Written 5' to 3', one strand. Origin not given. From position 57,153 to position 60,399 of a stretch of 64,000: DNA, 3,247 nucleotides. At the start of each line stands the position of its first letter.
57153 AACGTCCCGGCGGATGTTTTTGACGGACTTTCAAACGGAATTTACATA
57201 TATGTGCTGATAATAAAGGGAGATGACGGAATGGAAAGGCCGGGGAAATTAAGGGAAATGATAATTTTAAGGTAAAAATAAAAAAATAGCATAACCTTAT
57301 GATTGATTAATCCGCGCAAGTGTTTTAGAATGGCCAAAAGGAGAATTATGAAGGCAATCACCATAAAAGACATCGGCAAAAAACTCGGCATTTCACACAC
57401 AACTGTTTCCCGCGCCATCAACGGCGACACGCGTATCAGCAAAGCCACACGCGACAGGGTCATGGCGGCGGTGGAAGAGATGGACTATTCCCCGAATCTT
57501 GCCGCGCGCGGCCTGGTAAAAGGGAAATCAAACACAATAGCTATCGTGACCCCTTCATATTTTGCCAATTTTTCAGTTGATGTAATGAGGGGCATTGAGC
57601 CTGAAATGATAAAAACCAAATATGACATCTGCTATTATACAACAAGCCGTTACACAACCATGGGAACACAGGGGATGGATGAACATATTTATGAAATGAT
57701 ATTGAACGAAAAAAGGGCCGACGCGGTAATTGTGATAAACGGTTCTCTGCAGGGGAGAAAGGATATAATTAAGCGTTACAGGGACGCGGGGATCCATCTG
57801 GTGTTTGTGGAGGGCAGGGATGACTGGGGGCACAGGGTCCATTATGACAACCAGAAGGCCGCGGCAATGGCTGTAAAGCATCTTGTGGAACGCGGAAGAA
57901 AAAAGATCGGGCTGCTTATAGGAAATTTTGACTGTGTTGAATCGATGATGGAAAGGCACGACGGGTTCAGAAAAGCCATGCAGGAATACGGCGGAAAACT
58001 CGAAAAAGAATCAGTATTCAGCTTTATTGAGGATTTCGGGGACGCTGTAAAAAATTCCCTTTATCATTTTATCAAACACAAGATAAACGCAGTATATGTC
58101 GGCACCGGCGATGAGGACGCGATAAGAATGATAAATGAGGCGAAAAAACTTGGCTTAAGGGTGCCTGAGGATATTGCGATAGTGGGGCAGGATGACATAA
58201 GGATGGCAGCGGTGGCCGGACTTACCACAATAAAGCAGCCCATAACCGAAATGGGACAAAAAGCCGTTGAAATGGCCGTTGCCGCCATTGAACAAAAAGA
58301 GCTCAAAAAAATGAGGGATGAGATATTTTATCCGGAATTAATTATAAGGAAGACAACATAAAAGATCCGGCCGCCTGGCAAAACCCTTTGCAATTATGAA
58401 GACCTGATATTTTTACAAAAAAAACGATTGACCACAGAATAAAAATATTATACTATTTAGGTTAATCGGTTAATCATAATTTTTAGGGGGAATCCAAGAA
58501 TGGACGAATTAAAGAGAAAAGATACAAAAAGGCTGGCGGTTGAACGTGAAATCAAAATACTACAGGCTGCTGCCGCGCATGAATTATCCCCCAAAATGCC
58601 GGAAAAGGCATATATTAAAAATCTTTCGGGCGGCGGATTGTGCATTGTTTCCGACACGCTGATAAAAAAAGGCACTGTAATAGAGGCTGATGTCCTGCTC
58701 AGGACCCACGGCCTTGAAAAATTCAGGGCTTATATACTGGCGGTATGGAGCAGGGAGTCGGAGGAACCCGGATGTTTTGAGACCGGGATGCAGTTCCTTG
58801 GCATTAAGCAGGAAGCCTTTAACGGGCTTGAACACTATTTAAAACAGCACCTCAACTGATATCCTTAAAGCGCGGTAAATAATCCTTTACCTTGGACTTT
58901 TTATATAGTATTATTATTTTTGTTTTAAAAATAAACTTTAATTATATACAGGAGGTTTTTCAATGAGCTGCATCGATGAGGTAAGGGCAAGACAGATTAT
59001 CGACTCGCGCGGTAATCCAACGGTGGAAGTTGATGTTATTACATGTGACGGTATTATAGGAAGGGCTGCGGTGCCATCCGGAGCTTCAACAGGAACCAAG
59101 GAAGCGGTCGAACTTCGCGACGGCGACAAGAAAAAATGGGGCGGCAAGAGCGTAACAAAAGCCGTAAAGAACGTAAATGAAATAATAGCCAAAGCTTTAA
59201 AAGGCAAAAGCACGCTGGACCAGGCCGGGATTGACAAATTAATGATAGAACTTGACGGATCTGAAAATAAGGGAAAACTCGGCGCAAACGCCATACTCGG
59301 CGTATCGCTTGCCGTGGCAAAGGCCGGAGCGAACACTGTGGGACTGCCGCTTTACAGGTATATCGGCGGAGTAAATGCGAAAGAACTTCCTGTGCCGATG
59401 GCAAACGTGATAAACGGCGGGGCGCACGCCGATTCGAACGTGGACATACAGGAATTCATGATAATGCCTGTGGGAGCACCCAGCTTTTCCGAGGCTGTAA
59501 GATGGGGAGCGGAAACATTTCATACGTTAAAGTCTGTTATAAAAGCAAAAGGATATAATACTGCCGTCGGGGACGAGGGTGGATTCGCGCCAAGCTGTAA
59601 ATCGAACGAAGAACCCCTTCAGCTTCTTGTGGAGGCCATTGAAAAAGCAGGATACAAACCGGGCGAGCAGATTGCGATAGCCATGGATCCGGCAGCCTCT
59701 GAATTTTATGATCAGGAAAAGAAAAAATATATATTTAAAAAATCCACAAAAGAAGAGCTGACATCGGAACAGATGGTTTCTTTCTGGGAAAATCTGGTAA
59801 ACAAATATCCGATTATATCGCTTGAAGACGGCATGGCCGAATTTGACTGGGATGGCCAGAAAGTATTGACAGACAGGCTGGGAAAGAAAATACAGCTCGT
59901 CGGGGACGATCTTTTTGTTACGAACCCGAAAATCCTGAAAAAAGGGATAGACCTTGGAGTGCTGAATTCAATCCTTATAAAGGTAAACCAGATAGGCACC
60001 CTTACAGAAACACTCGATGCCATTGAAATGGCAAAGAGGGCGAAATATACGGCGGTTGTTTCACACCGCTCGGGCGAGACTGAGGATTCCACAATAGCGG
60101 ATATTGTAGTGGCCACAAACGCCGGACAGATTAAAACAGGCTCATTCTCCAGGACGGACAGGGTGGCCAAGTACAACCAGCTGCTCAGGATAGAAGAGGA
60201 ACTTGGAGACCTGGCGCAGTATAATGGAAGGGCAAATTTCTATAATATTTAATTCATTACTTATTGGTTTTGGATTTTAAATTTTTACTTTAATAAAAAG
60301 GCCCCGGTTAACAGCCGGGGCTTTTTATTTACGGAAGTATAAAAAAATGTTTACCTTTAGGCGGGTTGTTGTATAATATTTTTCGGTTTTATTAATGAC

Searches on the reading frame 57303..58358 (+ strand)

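Call 13: search_protein_families(library=pfam, proteins=[window:57303-58358:+], max_evalue=0.01)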
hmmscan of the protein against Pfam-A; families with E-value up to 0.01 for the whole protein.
window:57303-58358:+ (352 aa): 9 families
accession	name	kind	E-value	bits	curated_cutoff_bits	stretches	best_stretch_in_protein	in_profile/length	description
PF13377.12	Peripla_BP_3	-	1.2e-24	87.7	26.5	1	191-352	1-167/167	Periplasmic binding protein-like domain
PF00356.27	LacI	-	4.9e-17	61.9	27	1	20-65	1-46/46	Bacterial regulatory proteins, lacI family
PF13407.12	Peripla_BP_4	-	4.3e-14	53.1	35.1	1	82-332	4-257/258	Periplasmic binding protein domain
PF00532.27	Peripla_BP_1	-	2.5e-10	40.8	22.2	1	81-332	6-266/281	Periplasmic binding proteins and sugar binding domain of LacI family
PF01381.28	HTH_3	-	2.2e-05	24.8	23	1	11-48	2-39/55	Helix-turn-helix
PF13458.12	Peripla_BP_6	-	0.00024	21.3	31.7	1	172-332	107-268/343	Periplasmic binding protein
PF12802.13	MarR_2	-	0.0014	19.2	27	1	19-40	21-42/61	MarR family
PF13384.12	HTH_23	-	0.0028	17.9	24.6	0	19-40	18-39/50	Homeodomain-like domain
PF04552.19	Sigma54_DBD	-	0.0054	16.9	22.8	0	10-41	41-72/160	Sigma-54, DNA binding domain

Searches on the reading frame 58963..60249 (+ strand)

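Call 13: search_protein_families(library=pfam, proteins=[window:58963-60249:+], max_evalue=0.01)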
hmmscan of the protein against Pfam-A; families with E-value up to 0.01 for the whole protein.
window:58963-60249:+ (429 aa): 3 families
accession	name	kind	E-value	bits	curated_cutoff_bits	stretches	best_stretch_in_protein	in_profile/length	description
PF00113.28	Enolase_C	-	6.1e-135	449.7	21.5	1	141-426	3-293/296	Enolase, C-terminal TIM barrel domain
PF03952.21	Enolase_N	-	8.3e-60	201.1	35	1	4-134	1-131/131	Enolase, N-terminal domain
PF07476.17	MAAL_C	-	0.00077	19.1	27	1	304-389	134-220/249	Methylaspartate ammonia-lyase C-terminus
